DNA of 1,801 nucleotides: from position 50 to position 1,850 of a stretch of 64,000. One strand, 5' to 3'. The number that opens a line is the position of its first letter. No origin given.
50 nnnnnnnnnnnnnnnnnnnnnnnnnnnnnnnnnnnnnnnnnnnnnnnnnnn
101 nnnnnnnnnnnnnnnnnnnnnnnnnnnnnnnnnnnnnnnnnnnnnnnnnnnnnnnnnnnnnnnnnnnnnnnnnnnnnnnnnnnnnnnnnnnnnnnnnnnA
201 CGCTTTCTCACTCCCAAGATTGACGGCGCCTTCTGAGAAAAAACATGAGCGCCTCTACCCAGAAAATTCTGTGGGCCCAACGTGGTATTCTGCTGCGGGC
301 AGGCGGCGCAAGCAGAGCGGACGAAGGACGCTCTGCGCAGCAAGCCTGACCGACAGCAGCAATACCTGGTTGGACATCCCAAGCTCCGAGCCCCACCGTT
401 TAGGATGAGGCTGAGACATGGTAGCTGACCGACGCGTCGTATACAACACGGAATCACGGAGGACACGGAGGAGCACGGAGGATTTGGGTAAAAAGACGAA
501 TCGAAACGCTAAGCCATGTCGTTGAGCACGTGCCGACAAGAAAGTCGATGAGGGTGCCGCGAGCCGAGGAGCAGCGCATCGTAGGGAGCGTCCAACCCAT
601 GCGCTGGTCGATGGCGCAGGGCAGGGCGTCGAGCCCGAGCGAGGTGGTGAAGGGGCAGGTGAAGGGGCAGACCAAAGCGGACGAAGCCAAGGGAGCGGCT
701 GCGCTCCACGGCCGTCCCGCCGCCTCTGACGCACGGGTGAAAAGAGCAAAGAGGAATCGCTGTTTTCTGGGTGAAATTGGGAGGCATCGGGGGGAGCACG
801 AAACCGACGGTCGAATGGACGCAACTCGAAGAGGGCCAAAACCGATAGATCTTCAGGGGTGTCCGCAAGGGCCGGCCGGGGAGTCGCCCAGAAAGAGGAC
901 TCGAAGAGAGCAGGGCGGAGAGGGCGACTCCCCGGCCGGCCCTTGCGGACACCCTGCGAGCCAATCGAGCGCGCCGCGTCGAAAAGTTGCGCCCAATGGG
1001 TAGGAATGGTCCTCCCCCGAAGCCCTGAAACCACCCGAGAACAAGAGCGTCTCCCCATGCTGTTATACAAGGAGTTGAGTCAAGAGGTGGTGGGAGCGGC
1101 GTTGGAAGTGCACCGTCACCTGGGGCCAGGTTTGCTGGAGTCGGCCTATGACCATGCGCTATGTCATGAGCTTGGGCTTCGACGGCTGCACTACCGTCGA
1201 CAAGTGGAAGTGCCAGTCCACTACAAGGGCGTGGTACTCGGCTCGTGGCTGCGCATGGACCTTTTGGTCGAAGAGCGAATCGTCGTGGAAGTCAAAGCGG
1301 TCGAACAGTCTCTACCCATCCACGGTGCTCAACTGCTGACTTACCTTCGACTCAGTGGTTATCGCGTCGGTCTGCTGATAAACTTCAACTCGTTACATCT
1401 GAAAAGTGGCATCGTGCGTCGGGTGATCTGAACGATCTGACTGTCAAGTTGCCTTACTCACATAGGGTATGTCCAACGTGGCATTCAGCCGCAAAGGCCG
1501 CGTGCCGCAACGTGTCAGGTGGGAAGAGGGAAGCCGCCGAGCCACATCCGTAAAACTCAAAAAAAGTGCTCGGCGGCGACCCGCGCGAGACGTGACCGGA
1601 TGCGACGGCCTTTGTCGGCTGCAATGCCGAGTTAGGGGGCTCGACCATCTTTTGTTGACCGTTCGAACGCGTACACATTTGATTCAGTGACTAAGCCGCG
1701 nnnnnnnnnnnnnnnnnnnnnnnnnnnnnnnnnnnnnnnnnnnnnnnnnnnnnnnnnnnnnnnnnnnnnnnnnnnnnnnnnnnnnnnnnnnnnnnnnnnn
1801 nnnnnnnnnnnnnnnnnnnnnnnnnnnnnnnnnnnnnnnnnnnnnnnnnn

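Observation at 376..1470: Three identical GxxExxY (PD-(D/E)XK-like) cassettes, each with a 32-bp perfect palindrome upstream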

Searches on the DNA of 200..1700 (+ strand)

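Call 28: search_rna_families(source=window, start=200, end=1700, threshold=evalue, max_evalue=10)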
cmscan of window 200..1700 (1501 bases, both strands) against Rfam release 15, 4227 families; matches with E-value up to 10: 10.
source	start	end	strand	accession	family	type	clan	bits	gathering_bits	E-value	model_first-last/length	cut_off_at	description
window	857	954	-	RF02963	DUF3800-IV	Gene; sRNA;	-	31.3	60.7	0.0089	1-91/91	no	DUF3800-IV RNA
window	857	954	+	RF02963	DUF3800-IV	Gene; sRNA;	-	30.5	60.7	0.014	1-91/91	no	DUF3800-IV RNA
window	856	955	+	RF03488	mir-2366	Gene; miRNA;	-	30.1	68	0.0036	1-83/83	no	mir-2366 microRNA precursor family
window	855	956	+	RF03379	mir-4667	Gene; miRNA;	-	29.7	68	0.0075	1-93/93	no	mir-4667 microRNA precursor family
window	844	966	+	RF03984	MIR2933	Gene; miRNA;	-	23.3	70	0.047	1-112/112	no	MIR2933 microRNA precursor family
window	867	944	-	RF00879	mir-615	Gene; miRNA;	-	22.2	90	0.95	1-85/85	no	mir-615 microRNA precursor family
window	859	951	+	RF03499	mir-702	Gene; miRNA;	-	19.2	70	4.3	1-103/103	no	mir-702 microRNA precursor family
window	1036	1246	+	RF02122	FTX_5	Gene; lncRNA;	-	18.6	45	5.6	1-208/208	no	FTX transcript, XIST regulator conserved region 5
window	819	943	+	RF02506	Atu_Ti1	Gene; sRNA;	-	18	55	6.9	1-92/92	no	Rhizobiales sRNA Atu_Ti1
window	1184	1224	-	RF01839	eeev_FSE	Cis-reg; frameshift_element;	-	16.6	80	3.5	1-73/73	no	eastern equine encephalitis ribosomal frameshift element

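Call 72: build_rna_model(alignment_id=A4)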
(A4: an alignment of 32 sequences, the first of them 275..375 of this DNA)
Model R1 built from alignment A4 (32 sequences, 106 columns); structure: RNAalifold consensus.
model positions 101; base pairs 34; branch points 0; effective number of sequences 1.16; information 0.59 bits per position. Calibrated on 0.2 Mb of random sequence (short: E-values are rough).
structure used (alignment columns):
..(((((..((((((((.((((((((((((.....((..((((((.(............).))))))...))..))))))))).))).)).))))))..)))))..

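Call 73: search_with_rna_model(model_id=R1, source=window, max_evalue=10, filters=off)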
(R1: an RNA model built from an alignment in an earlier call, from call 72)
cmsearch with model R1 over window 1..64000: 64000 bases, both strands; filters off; matches with E-value up to 10: 101.
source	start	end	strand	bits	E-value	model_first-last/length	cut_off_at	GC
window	44294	44394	+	112.3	4e-26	1-101/101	no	0.6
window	48631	48734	+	110.9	9e-26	1-101/101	no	0.66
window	21180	21283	+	110.6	1.1e-25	1-101/101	no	0.68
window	18626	18729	+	110.6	1.1e-25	1-101/101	no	0.66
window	58312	58412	+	109.8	1.7e-25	1-101/101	no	0.67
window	10493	10593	+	109.7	1.8e-25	1-101/101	no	0.6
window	14280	14383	+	109.3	2.3e-25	1-101/101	no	0.67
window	53412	53515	+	109.3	2.4e-25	1-101/101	no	0.68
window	28160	28263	+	109.1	2.6e-25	1-101/101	no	0.67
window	275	375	+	109.1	2.6e-25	1-101/101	no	0.64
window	27038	27141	+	108.9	2.9e-25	1-101/101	no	0.65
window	60793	60893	+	108.9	3e-25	1-101/101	no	0.68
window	45451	45554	+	108.8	3e-25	1-101/101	no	0.65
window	46807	46907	+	108.6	3.4e-25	1-101/101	no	0.63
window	39001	39101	+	108.4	3.9e-25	1-101/101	no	0.61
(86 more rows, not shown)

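Call 90: search_rna_families(sources=[L035, L015, L005, L018, L016, L002], threshold=evalue, max_evalue=0.01)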
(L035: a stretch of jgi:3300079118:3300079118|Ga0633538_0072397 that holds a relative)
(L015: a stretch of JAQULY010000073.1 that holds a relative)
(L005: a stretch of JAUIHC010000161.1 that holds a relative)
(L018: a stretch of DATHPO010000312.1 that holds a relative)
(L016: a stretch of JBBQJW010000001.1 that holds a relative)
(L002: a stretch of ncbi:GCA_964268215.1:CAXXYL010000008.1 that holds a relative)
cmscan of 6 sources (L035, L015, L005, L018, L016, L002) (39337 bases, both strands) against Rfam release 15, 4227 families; matches with E-value up to 0.01: 1.
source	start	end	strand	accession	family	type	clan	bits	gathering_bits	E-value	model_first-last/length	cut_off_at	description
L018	1237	1308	+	RF00005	tRNA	Gene; tRNA;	CL00001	61.9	29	3.3e-11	1-71/71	no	tRNA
